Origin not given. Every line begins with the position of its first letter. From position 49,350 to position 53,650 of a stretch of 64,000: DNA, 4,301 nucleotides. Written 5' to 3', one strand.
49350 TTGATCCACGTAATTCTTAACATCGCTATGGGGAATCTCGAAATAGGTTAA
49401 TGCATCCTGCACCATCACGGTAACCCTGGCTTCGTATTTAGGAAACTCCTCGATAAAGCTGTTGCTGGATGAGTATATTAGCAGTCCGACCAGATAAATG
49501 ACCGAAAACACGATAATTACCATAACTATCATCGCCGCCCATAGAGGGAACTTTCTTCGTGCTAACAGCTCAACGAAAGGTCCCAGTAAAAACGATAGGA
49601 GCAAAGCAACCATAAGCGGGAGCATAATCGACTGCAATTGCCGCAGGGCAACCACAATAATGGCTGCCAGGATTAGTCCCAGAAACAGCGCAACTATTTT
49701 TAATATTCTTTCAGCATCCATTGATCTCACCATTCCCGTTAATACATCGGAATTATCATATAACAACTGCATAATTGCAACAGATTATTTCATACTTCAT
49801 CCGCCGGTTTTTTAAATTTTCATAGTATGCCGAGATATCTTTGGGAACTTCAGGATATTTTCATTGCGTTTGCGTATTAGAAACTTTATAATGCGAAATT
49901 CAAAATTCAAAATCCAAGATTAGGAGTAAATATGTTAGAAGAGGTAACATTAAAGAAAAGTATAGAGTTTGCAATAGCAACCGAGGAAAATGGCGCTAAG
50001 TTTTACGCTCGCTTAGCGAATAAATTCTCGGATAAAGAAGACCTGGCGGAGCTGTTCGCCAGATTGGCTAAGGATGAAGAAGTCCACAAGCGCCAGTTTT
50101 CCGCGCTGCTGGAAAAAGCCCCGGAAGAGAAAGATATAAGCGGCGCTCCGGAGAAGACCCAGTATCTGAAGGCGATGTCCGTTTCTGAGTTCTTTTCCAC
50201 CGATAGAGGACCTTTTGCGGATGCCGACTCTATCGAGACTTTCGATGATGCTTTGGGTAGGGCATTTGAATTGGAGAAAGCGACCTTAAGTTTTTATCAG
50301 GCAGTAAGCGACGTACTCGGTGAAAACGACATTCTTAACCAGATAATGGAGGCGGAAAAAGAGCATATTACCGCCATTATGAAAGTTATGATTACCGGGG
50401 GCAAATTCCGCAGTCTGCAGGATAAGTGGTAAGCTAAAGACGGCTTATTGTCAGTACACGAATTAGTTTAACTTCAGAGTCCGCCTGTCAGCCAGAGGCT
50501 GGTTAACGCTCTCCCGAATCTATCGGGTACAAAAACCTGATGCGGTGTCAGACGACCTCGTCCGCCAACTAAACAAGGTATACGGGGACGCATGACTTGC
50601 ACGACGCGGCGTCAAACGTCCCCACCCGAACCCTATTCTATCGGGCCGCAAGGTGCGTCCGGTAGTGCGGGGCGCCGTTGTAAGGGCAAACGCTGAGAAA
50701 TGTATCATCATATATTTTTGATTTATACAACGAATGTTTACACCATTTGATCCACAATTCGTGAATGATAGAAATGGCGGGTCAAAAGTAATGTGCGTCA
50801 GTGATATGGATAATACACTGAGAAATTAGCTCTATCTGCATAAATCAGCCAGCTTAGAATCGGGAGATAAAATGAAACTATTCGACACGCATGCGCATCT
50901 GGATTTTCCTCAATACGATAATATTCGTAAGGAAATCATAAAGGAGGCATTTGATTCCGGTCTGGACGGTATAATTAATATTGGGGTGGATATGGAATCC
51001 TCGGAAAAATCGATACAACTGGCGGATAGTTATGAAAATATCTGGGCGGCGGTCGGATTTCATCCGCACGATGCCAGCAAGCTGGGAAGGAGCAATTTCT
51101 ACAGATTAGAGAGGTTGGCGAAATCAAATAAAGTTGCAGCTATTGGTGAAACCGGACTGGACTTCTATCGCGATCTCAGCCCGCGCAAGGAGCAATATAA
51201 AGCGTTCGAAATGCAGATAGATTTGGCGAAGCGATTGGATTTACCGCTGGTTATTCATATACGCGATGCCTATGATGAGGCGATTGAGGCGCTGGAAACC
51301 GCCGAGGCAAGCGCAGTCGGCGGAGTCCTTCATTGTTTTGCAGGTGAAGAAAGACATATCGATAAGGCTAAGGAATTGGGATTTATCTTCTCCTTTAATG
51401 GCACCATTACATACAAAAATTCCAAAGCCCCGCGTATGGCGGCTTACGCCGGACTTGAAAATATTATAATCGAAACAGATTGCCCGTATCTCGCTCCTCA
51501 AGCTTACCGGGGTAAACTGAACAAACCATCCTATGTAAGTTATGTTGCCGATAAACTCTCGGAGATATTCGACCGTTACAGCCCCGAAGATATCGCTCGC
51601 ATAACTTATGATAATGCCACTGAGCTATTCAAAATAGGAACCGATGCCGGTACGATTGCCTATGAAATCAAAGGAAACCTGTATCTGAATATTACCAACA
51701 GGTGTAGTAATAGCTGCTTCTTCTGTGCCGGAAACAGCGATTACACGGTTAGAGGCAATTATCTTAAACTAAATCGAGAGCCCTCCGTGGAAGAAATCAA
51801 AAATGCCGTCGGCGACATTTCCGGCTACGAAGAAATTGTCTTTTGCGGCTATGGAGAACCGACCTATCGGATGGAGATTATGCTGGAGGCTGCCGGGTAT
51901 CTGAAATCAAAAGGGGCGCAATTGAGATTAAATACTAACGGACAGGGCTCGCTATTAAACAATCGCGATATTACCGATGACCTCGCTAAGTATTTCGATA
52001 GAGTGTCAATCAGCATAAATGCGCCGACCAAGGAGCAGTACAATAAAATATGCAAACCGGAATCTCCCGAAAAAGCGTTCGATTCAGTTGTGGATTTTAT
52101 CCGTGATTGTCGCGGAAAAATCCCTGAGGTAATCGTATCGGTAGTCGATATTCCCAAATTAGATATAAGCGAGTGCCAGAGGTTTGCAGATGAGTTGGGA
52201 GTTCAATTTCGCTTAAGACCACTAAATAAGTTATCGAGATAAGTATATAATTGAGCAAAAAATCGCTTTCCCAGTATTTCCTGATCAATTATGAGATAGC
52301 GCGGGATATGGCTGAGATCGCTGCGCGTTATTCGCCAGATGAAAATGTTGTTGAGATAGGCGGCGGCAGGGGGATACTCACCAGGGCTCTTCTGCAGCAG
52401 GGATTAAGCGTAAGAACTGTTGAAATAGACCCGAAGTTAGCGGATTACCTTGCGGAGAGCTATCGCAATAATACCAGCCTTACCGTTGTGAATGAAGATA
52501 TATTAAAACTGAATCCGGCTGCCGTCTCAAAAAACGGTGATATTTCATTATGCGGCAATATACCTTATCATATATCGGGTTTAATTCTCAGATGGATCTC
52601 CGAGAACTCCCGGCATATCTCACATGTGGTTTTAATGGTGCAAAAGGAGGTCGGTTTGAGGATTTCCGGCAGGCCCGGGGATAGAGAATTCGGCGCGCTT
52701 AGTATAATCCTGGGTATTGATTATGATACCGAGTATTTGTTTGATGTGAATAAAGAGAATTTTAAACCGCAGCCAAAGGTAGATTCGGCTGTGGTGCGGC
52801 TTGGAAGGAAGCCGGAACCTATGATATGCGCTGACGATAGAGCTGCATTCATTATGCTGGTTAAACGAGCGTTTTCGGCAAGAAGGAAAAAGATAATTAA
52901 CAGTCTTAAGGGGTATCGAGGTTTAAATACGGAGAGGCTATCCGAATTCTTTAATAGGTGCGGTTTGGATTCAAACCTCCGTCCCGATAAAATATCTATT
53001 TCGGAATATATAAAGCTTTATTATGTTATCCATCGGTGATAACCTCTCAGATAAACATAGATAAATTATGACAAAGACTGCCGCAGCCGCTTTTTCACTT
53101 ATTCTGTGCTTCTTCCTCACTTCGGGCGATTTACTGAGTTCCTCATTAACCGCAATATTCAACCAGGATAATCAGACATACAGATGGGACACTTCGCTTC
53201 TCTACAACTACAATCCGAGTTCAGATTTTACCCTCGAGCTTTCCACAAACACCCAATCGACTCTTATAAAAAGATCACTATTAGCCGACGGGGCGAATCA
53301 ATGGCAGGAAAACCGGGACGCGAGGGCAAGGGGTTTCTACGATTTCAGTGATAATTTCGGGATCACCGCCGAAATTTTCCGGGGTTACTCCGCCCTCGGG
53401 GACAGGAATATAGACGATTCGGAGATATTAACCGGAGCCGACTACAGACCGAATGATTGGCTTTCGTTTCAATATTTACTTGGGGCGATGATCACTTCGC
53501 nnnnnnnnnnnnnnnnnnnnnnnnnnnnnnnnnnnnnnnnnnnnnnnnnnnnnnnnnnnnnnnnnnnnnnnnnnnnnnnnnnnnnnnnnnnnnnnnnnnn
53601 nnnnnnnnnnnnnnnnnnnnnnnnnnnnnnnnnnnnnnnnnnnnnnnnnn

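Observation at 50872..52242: Single polypeptide fusing a TatD-family hydrolase to a radical SAM domain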

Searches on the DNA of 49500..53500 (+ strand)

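Call 63: search_rna_families(source=window, start=49500, end=53500, threshold=evalue, max_evalue=1)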
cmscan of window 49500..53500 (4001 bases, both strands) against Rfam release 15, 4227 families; matches with E-value up to 1: 0.
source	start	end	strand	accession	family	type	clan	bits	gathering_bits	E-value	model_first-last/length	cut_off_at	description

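Call 72: search_rna_families(sources=[L001, L009], threshold=evalue, max_evalue=0.1)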
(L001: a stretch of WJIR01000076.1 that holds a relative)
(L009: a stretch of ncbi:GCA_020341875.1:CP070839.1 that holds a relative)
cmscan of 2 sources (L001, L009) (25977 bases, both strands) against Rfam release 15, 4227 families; matches with E-value up to 0.1: 0.
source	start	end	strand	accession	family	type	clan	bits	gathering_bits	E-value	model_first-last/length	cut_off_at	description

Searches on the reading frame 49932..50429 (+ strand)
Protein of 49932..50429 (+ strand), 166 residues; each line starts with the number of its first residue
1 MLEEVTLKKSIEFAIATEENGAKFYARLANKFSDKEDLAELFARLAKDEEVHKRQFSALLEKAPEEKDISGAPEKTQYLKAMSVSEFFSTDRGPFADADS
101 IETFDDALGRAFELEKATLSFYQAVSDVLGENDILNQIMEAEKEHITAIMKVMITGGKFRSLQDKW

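Call 3: search_protein_families(library=pfam, proteins=[window:49932-50429:+], max_evalue=0.01)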
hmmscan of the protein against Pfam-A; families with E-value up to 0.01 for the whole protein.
window:49932-50429:+ (166 aa): 4 families
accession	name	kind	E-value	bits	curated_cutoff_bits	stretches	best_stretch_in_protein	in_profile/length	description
PF02915.23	Rubrerythrin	-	3.9e-12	47.2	22.8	1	11-81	3-74/137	Rubrerythrin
PF13668.12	Ferritin_2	-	0.0035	17.9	24.7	0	11-137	6-117/138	Ferritin-like domain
PF10094.14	DUF2332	-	0.005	16.8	25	1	12-61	6-55/334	Uncharacterized protein conserved in bacteria (DUF2332)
PF09537.16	DUF2383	-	0.0086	16.7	30.8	0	15-71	10-65/111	Domain of unknown function (DUF2383)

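Call 4: search_protein_families(library=ncbifam, proteins=[window:49932-50429:+], max_evalue=0.01)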
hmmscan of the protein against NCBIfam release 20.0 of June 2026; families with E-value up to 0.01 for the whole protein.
window:49932-50429:+ (166 aa): 2 families
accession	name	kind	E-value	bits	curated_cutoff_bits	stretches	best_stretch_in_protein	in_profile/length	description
NF045676.1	FeExpMbfA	equivalog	0.00012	21.6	450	1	4-150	6-145/318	iron exporter MbfA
NF058679.1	EncB_fam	subfamily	0.00053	20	90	0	132-153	52-73/117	encapsulin nanocompartment ferritin-likeEncB family encapsulin nanocompartment ferritin-like cargo protein cargo protein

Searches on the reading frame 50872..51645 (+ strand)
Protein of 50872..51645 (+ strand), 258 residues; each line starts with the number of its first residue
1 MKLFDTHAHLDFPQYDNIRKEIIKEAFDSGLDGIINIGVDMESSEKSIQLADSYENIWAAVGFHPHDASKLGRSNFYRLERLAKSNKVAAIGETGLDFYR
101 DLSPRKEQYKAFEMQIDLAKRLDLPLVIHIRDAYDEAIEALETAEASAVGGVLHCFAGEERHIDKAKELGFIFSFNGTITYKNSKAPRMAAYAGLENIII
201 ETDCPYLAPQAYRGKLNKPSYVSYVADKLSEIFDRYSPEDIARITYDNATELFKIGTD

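Call 41: search_solved_structures(query=window:50872-51645:+, max_evalue=1e-10, show_alignments=2)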
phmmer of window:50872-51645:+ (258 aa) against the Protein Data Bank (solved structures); distinct sequences matched with E-value up to 1e-10: 14.
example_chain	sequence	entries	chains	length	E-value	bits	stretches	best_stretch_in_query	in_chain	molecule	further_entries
1j6o_A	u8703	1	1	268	3.7e-65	223.6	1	3-253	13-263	TatD-related deoxyribonuclease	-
2gzx_A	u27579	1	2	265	2.2e-55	191.6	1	3-255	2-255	putative TatD related DNase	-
6l25_A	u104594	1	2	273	2.3e-55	191.6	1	3-255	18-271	Deoxyribonuclease YcfH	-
1yix_A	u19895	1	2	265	1.6e-39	139.7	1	2-256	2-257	deoxyribonuclease ycfH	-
1xwy_A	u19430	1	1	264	1.7e-34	123.2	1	2-230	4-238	Deoxyribonuclease tatD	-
4pe8_A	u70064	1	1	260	4.3e-34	121.9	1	3-230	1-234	Tat-linked quality control protein TatD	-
4p5u_A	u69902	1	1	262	4.4e-34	121.9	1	3-230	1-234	Tat-linked quality control protein TatD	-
1zzm_A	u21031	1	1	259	5.5e-33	118.3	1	3-255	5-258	putative deoxyribonuclease yjjV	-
3rcm_A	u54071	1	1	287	3.3e-28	102.6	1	1-227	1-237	TatD family hydrolase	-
8efg_A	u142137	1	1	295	2.6e-20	76.8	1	19-210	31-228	Deoxyribonuclease TATDN1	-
2xio_A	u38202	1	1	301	7.8e-20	75.2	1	19-210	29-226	PUTATIVE DEOXYRIBONUCLEASE TATDN1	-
2y1h_A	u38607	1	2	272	2.1e-19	73.8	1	3-253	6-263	PUTATIVE DEOXYRIBONUCLEASE TATDN3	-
9xsn_A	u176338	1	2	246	5.4e-12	49.5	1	2-248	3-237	Hydrolase TatD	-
3ipw_A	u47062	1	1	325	5.7e-12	49.4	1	22-208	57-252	Hydrolase TatD family protein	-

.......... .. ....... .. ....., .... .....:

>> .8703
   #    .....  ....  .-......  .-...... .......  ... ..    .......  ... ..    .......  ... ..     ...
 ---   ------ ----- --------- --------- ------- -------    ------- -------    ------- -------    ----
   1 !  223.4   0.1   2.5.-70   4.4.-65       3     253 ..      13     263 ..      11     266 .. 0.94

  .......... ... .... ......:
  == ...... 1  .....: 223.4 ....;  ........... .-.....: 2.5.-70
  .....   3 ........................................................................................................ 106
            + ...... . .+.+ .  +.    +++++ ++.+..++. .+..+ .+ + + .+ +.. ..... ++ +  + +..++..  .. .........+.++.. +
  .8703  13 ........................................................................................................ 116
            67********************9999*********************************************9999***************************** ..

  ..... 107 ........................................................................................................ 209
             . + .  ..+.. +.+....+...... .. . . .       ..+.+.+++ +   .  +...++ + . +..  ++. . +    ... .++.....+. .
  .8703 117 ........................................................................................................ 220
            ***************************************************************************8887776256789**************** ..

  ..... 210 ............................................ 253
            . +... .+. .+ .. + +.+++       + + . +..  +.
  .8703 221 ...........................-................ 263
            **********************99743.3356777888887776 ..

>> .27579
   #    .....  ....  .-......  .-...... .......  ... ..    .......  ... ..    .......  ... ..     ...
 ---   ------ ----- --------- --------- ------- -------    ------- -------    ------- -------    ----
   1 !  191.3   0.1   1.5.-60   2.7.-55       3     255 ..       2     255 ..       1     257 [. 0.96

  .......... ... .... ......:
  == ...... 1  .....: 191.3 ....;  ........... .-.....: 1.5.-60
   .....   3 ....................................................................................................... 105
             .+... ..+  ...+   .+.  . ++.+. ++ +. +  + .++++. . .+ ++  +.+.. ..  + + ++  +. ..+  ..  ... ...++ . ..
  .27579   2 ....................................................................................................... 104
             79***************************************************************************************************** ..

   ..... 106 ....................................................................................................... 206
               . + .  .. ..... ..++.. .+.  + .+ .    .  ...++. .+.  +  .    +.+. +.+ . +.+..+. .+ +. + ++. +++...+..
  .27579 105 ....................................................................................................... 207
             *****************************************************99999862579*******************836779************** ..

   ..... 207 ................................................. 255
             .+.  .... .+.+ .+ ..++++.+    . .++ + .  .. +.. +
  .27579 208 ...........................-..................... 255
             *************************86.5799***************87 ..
